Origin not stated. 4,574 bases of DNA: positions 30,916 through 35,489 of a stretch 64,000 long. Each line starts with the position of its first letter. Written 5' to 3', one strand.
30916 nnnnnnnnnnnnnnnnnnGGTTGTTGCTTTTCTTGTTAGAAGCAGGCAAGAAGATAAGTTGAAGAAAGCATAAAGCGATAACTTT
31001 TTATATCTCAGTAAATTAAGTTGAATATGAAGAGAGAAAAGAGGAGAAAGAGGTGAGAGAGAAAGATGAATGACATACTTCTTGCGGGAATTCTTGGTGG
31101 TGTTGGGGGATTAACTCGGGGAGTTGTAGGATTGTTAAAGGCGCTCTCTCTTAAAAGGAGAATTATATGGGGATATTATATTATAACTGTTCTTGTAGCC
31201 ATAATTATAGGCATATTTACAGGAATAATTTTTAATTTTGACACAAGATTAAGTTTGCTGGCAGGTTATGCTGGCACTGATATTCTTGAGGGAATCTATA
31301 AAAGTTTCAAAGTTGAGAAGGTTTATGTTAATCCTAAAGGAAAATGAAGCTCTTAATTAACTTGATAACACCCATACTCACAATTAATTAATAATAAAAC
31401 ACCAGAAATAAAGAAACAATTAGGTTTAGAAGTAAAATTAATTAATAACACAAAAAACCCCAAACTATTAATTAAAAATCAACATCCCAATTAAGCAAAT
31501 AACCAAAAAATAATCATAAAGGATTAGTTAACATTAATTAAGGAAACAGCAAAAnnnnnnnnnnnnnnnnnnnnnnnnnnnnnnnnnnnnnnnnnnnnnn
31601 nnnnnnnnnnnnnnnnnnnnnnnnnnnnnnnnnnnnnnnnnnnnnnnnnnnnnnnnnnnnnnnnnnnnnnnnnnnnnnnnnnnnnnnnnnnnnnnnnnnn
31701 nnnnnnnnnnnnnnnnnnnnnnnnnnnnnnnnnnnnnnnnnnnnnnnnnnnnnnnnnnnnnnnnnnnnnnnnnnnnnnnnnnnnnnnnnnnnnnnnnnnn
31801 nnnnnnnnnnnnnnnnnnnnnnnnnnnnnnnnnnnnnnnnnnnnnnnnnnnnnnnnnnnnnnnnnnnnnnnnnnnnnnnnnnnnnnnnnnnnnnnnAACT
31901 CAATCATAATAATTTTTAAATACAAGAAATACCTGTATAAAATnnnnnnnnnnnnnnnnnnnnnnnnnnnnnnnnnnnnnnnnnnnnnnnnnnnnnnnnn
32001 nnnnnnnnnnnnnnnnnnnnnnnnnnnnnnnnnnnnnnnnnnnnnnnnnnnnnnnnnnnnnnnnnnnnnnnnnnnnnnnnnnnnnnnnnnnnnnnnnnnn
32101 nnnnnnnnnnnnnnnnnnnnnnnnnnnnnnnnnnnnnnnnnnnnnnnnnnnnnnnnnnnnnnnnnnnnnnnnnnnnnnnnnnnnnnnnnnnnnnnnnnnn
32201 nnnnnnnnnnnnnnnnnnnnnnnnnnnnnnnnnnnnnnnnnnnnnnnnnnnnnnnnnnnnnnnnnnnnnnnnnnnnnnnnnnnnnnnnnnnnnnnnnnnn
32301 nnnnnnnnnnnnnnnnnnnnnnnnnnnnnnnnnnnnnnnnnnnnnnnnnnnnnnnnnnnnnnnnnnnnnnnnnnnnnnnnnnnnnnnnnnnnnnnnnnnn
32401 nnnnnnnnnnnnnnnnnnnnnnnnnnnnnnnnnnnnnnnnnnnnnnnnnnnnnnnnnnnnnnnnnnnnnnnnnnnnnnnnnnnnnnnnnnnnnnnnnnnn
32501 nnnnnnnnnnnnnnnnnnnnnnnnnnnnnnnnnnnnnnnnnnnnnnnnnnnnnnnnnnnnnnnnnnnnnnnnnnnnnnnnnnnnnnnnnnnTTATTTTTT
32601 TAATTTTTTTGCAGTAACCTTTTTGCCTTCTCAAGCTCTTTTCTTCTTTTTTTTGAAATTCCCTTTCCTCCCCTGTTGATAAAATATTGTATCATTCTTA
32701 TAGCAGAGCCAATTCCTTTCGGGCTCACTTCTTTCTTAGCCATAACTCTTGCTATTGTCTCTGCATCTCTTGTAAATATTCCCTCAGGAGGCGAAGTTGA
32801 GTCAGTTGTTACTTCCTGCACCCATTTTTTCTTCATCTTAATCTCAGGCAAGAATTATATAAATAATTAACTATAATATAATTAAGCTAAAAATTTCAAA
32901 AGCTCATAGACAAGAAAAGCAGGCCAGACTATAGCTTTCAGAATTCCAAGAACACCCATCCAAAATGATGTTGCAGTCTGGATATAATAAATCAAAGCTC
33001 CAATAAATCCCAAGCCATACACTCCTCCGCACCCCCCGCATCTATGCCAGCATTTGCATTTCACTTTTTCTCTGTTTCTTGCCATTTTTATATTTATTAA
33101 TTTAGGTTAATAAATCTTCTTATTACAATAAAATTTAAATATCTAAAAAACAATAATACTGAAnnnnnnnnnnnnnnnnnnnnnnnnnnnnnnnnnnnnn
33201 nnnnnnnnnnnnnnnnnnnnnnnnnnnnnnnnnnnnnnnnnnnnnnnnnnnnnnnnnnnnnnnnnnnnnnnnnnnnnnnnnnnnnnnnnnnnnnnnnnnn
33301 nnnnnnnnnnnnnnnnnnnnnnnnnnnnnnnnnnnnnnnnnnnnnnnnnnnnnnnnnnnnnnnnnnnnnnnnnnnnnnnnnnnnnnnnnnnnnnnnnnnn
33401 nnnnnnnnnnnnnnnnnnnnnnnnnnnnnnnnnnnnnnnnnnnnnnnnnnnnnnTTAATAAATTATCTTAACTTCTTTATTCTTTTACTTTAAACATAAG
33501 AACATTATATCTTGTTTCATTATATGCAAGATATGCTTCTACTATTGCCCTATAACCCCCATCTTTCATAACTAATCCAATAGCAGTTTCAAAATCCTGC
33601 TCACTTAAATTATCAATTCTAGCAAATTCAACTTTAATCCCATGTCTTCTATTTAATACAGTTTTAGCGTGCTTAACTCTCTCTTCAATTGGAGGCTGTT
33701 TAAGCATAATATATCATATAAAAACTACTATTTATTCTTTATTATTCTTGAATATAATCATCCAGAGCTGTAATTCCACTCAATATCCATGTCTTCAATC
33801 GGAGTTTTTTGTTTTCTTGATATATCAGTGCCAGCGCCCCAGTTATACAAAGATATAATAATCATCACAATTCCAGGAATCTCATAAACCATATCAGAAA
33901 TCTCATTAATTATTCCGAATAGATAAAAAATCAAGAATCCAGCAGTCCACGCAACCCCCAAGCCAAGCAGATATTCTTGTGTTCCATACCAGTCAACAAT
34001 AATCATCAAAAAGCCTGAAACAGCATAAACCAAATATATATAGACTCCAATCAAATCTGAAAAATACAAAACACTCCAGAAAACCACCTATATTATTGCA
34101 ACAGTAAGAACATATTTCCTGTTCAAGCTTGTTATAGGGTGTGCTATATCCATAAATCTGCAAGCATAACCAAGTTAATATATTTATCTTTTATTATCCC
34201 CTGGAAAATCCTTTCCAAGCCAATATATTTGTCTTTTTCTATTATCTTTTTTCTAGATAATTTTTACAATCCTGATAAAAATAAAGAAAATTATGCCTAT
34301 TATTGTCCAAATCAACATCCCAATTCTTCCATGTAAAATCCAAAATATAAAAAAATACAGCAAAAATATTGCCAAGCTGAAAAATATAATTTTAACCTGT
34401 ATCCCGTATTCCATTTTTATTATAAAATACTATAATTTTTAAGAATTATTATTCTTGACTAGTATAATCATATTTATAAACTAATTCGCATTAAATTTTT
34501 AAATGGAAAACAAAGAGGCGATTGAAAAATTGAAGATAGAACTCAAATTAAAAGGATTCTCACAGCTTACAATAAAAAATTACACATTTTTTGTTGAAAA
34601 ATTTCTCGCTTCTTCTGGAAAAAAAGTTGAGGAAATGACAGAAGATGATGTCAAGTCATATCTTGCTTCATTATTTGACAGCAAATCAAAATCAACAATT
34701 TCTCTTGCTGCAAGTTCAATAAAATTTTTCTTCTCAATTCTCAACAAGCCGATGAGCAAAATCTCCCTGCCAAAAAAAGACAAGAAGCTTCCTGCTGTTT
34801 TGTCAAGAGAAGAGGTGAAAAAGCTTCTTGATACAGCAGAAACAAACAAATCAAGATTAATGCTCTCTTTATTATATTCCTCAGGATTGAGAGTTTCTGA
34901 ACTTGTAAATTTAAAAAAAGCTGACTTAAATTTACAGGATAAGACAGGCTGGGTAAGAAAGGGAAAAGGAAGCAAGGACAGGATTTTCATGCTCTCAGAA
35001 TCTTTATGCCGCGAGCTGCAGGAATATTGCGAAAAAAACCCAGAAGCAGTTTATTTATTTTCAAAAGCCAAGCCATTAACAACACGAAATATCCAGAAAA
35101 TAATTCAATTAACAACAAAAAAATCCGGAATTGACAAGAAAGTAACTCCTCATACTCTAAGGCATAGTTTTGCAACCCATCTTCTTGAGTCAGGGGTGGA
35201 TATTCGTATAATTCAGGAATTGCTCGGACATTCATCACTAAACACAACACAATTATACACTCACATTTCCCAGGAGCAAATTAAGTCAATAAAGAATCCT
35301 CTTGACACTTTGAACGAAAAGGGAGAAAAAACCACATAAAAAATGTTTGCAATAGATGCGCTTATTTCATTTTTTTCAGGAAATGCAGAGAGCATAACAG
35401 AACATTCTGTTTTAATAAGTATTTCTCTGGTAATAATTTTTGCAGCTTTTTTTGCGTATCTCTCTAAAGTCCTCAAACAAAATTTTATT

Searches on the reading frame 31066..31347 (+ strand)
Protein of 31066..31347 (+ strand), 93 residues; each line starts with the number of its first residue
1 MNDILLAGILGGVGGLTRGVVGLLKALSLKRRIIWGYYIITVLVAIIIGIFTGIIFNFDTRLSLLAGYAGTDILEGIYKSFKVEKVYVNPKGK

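Call 42: search_protein_families(library=ncbifam, proteins=[window:31066-31347:+], max_evalue=0.01)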
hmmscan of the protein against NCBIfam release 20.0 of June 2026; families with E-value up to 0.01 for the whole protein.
window:31066-31347:+ (93 aa): 4 families
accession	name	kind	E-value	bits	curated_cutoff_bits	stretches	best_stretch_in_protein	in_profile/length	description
NF008016.0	PRK10746.1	equivalog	0.00042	19.5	799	1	37-86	404-453/461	amino acid permease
NF010791.0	PRK14195.1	equivalog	0.0016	18.8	129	1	1-56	1-56/125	fluoride efflux transporter CrcB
NF047867.1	AA_transp_ThrP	exception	0.0019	17.3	850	1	37-86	404-453/461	bifunctional threonine/serine APC transporter ThrP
NF010828.0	PRK14232.1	equivalog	0.0075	16.3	118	1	3-71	2-70/120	fluoride efflux transporter CrcB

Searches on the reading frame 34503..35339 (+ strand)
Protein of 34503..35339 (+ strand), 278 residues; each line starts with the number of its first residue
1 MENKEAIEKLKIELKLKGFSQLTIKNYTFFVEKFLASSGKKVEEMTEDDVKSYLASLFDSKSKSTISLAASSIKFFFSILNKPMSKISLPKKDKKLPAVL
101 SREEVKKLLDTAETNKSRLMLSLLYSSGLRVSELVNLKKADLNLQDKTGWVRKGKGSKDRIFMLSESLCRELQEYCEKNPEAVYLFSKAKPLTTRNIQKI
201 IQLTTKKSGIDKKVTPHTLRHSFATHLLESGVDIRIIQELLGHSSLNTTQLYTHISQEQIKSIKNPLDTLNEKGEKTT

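Call 40: search_protein_families(library=pfam, proteins=[window:34503-35339:+], max_evalue=0.01)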
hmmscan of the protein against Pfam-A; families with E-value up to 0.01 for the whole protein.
window:34503-35339:+ (278 aa): 4 families
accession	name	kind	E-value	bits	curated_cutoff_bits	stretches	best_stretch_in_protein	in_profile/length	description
PF00589.27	Phage_integrase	-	9.2e-48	162.7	27.1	1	99-257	2-170/172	Phage integrase family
PF13495.12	Phage_int_SAM_4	-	2.6e-14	53.8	27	1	8-78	3-76/85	Phage integrase, N-terminal SAM-like domain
PF02899.23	Phage_int_SAM_1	-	1.8e-05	25.4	22.3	1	17-80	12-79/83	Phage integrase, N-terminal SAM-like domain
PF16795.10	Phage_integr_3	-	0.0013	19.1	27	0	99-246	3-137/161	Archaeal phage integrase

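Call 42: search_protein_families(library=ncbifam, proteins=[window:34503-35339:+], max_evalue=0.01)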
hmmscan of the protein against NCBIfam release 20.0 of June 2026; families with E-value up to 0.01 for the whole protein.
window:34503-35339:+ (278 aa): 15 families
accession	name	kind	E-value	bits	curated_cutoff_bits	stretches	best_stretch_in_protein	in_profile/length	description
NF040815.2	recomb_XerA_Arch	equivalog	1.2e-79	267.7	220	1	10-262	3-261/263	site-specific tyrosine recombinase/integron integrase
TIGR02225.1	recomb_XerD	equivalog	1.3e-64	218.3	329.6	1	17-263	11-282/290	site-specific tyrosine recombinase XerD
TIGR02224.1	recomb_XerC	equivalog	8.3e-64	215.8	335.15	1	17-263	11-285/295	tyrosine recombinase XerC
TIGR02249.1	integrase_gron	subfamily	8.6e-62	209.3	265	2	7-179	2-180/315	integron integrase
NF001399.0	PRK00283.1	subfamily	7.1e-60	202.8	279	1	17-263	20-291/300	tyrosine recombinase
NF011946.0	PRK15417.1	equivalog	2.4e-41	142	435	2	7-178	17-194/337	integron integrase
NF002331.0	PRK01287.1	subfamily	2.4e-41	141.9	371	1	78-264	119-321/365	site-specific tyrosine recombinase XerC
NF003462.0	PRK05084.1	equivalog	1.4e-26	93.1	267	1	114-263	192-352/360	tyrosine recombinase XerS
NF007370.0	PRK09870.1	subfamily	2.3e-18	66.6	221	1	91-255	4-179/200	tyrosine-type DNA invertase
NF007371.0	PRK09871.1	subfamily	3.2e-15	56.2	222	1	116-276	27-195/198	tyrosine-type DNA invertase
NF002685.0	PRK02436.1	equivalog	1.2e-11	45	178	1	14-252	9-243/245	site-specific tyrosine recombinase XerD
NF040693.1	recomb_GmtY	equivalog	1.3e-10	41.1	340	1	197-262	378-439/441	gamma-mobile-trio recombinase GmtY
NF041502.1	integrase_1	equivalog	1.8e-08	33.6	350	1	181-265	286-370/484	site-specific integrase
NF047926.1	integrase_GmtZ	equivalog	2.7e-06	25.6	600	1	195-262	409-477/784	gamma-mobile-trio integrase GmtZ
NF047948.1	male_kill_WMK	equivalog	0.0042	16.6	300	1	167-248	69-150/300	WO male-killing family protein Wmk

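Call 71: find_homologous_proteins(query=window:34503-35339:+, max_evalue=1e-40)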
Query window:34503-35339:+ (278 aa): 2921 proteins with E <= 1e-40 among 8000 candidates; the best 120 are listed.
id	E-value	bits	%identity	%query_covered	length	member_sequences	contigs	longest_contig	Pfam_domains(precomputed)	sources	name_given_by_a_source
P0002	1.4e-169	580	100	100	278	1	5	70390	PF13495.13,PF00589.28,PF02899.24,PF22823.3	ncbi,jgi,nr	ncbi:integrase [Candidatus Pacearchaeota archaeon]|nr:integrase [Candidatus Pacearchaeota archaeon]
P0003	1.4e-148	511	88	100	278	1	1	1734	PF13495.13,PF00589.28,PF02899.24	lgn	-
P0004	5.1e-143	493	85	100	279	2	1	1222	PF13495.13,PF00589.28,PF02899.24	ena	-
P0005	1.1e-138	479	80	100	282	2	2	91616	PF13495.13,PF00589.28,PF22823.3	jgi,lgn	jgi:site-specific recombinase XerD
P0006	4.3e-135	467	80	98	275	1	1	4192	PF13495.13,PF00589.28,PF02899.24,PF22823.3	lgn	-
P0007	1.9e-130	452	78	98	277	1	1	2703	PF13495.13,PF00589.28,PF22823.3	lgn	-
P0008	3.2e-129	448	74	97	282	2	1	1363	PF13495.13,PF00589.28,PF22823.3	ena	-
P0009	7.7e-129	446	78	98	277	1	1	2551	PF13495.13,PF00589.28,PF22823.3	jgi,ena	-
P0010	4.5e-128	444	76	97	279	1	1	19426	PF13495.13,PF00589.28,PF02899.24,PF22823.3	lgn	-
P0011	3.6e-126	438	74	96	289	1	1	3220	PF13495.13,PF00589.28,PF22823.3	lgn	-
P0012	4.1e-126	437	76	97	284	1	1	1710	PF13495.13,PF00589.28,PF22823.3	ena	-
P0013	4.9e-126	437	75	97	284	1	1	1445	PF13495.13,PF00589.28,PF22823.3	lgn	-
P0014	7.0e-126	437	76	98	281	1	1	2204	PF13495.13,PF00589.28,PF22823.3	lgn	-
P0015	1.2e-125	436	74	98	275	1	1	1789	PF13495.13,PF00589.28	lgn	-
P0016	2.2e-125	435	74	97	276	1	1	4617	PF13495.13,PF00589.28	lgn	-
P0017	5.9e-124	430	73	99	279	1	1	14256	PF13495.13,PF00589.28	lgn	-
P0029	2.8e-116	405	70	97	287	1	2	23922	PF13495.13,PF00589.28,PF02899.24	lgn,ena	-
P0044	2.5e-111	389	68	96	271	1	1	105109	PF13495.13,PF00589.28,PF22823.3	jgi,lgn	-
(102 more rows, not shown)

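Call 72: find_encoding_contigs(protein=P0005, flank=10000, max_places=3)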
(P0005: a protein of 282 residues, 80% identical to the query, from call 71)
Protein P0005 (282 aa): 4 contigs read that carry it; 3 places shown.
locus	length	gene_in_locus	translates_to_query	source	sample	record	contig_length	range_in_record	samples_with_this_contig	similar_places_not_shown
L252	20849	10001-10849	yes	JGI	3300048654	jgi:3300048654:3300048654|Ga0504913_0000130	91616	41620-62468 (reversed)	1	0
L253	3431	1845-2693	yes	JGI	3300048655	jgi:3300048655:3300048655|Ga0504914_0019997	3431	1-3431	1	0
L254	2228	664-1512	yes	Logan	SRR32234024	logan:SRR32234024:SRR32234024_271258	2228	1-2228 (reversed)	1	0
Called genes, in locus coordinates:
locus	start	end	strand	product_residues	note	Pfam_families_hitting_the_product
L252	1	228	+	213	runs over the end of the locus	PF18765:Polbeta, PF01909:NTP_transf_2 (weak)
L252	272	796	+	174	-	-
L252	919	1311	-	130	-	-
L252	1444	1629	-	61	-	PF26477:DUF8150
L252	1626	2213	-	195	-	-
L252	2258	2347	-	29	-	-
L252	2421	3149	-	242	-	PF13489:Methyltransf_23, PF07021:MetW (weak), PF08241:Methyltransf_11, PF13649:Methyltransf_25 (weak)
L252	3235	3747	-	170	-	-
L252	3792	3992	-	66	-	-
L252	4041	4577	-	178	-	-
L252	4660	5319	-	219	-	-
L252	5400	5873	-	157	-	PF13420:Acetyltransf_4 (weak), PF13673:Acetyltransf_10 (weak), PF00583:Acetyltransf_1, PF13508:Acetyltransf_7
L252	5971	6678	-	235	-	PF05638:T6SS_HCP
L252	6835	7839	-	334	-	PF13793:Pribosyltran_N, PF00156:Pribosyltran, PF14572:Pribosyl_synth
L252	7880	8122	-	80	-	PF09360:zf-CDGSH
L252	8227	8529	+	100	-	-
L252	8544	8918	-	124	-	-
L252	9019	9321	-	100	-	-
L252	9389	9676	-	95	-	-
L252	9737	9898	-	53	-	-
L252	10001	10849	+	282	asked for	PF13495:Phage_int_SAM_4, PF00589:Phage_integrase, PF22823:MrpR_C_cat (weak)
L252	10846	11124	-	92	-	-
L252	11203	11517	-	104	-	PF00520:Ion_trans (weak), PF07885:Ion_trans_2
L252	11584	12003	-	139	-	PF00380:Ribosomal_S9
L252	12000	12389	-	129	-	PF00572:Ribosomal_L13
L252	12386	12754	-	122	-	PF00828:Ribosomal_L27A (weak)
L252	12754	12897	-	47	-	-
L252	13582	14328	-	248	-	PF01193:RNA_pol_L (weak), PF01000:RNA_pol_A_bac, PF13187:Fer4_9 (weak), PF13237:Fer4_10 (weak)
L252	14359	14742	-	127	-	PF00411:Ribosomal_S11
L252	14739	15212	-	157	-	PF01479:S4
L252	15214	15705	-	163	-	PF00416:Ribosomal_S13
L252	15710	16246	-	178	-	PF04919:DUF655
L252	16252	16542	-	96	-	-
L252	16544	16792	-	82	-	PF01157:Ribosomal_L21e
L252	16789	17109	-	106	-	-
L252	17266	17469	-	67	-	-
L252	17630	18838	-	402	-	PF12704:MacB_PCD, PF02687:FtsX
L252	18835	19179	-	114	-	-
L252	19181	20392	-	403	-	PF12704:MacB_PCD, PF02687:FtsX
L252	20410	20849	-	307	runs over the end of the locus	PF07705:CARDB (faint)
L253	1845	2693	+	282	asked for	PF13495:Phage_int_SAM_4, PF00589:Phage_integrase, PF22823:MrpR_C_cat (weak)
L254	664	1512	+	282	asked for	PF13495:Phage_int_SAM_4, PF00589:Phage_integrase, PF22823:MrpR_C_cat (weak)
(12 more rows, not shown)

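Call 75: find_encoding_contigs(protein=P0010, flank=10000, max_places=2)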
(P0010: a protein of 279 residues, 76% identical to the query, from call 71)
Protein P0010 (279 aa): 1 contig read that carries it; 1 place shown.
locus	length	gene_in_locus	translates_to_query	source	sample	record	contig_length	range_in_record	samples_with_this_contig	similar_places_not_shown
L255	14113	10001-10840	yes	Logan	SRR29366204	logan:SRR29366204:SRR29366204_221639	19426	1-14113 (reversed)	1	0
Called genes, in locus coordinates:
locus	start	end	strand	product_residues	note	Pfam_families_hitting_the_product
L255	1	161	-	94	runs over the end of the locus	-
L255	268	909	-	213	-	-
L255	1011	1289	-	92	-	PF14947:HTH_45 (weak)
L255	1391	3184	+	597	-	PF04055:Radical_SAM (weak), PF01878:EVE (faint)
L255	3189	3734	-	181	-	-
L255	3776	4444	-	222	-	-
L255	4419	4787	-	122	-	-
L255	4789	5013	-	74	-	-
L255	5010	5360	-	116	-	-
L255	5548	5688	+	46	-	-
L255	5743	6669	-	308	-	-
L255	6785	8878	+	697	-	PF13589:HATPase_c_3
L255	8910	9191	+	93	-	-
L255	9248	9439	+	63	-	-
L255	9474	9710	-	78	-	-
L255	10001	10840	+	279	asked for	PF02899:Phage_int_SAM_1 (faint), PF13495:Phage_int_SAM_4, PF00589:Phage_integrase, PF22823:MrpR_C_cat (weak)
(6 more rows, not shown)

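Call 76: find_encoding_contigs(protein=P0029, flank=10000, max_places=2)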
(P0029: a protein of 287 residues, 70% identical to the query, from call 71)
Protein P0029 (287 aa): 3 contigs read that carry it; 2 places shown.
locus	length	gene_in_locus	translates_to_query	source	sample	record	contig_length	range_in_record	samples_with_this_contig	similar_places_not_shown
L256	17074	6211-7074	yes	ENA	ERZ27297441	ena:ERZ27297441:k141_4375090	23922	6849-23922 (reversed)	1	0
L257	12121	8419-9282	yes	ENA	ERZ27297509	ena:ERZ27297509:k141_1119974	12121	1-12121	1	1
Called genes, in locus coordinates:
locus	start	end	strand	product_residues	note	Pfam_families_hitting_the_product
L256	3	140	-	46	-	?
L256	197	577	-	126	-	-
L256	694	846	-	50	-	-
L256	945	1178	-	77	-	-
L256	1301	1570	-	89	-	-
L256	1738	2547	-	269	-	PF02421:FeoB_N (faint), PF01926:MMR_HSR1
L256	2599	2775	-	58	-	-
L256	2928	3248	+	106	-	-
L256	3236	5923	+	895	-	PF00082:Peptidase_S8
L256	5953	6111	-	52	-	-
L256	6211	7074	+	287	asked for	PF02899:Phage_int_SAM_1 (weak), PF13495:Phage_int_SAM_4, PF00589:Phage_integrase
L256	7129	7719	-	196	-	PF08241:Methyltransf_11, PF13649:Methyltransf_25 (weak)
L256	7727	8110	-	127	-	-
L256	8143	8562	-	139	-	PF00380:Ribosomal_S9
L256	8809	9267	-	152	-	PF00572:Ribosomal_L13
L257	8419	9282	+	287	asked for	PF02899:Phage_int_SAM_1 (weak), PF13495:Phage_int_SAM_4, PF00589:Phage_integrase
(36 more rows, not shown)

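Call 88: search_protein_families(library=pfam, proteins=[L252:272-796:+], max_evalue=0.001)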
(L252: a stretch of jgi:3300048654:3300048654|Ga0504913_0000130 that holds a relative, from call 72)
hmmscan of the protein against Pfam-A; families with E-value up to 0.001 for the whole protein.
L252:272-796:+ (174 aa): 1 family
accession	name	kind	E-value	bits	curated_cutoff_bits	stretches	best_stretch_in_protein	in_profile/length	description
PF05168.19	HEPN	-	0.00019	22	22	1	36-169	3-115/117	HEPN domain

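Call 93: find_encoding_contigs(protein=P0044, flank=10000, max_places=1)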
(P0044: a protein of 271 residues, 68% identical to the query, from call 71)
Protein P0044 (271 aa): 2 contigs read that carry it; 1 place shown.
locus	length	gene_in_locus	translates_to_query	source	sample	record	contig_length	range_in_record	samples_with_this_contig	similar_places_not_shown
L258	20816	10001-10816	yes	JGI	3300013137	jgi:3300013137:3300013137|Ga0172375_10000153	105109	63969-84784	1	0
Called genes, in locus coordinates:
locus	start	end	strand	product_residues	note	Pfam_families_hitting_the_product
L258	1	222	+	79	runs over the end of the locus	-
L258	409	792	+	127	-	-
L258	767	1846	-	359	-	PF00266:Aminotran_5, PF00155:Aminotran_1_2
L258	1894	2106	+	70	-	-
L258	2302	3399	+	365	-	PF01180:DHO_dh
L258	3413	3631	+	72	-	-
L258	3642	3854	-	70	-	-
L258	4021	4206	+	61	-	-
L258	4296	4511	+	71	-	PF01157:Ribosomal_L21e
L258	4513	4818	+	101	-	PF03874:RNA_pol_Rpb4 (weak)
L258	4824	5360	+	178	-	PF04919:DUF655, PF14579:HHH_6 (faint)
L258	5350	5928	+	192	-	PF00416:Ribosomal_S13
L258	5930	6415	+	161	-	PF01479:S4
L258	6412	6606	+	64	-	-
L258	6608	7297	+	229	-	PF00411:Ribosomal_S11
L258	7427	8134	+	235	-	PF01193:RNA_pol_L, PF01000:RNA_pol_A_bac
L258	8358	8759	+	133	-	-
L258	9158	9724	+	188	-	-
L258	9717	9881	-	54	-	-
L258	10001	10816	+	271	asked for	PF13495:Phage_int_SAM_4, PF00589:Phage_integrase, PF22823:MrpR_C_cat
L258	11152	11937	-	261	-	-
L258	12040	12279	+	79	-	-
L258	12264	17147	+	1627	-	PF15902:Sortilin-Vps10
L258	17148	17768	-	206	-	-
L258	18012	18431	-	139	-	PF00380:Ribosomal_S9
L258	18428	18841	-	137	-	PF00572:Ribosomal_L13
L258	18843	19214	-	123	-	-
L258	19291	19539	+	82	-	-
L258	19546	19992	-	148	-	-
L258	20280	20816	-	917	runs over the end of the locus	PF00082:Peptidase_S8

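Call 94: find_encoding_contigs(protein=P0017, flank=10000, max_places=1)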
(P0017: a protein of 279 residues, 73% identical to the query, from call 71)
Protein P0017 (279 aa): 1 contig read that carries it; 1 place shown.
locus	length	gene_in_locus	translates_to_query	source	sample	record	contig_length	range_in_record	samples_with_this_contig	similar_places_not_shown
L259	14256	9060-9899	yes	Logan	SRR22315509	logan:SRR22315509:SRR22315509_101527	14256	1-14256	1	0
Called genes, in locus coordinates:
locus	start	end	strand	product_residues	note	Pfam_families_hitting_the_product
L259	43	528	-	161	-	-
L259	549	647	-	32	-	-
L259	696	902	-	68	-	-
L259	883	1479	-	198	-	-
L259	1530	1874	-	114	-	-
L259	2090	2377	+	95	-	-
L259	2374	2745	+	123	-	-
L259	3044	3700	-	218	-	-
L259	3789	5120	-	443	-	PF00474:SSF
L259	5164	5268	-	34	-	-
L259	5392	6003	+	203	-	PF00300:His_Phos_1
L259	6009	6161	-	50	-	-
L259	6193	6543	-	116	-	-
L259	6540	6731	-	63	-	-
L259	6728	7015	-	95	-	-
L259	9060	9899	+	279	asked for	PF13495:Phage_int_SAM_4, PF00589:Phage_integrase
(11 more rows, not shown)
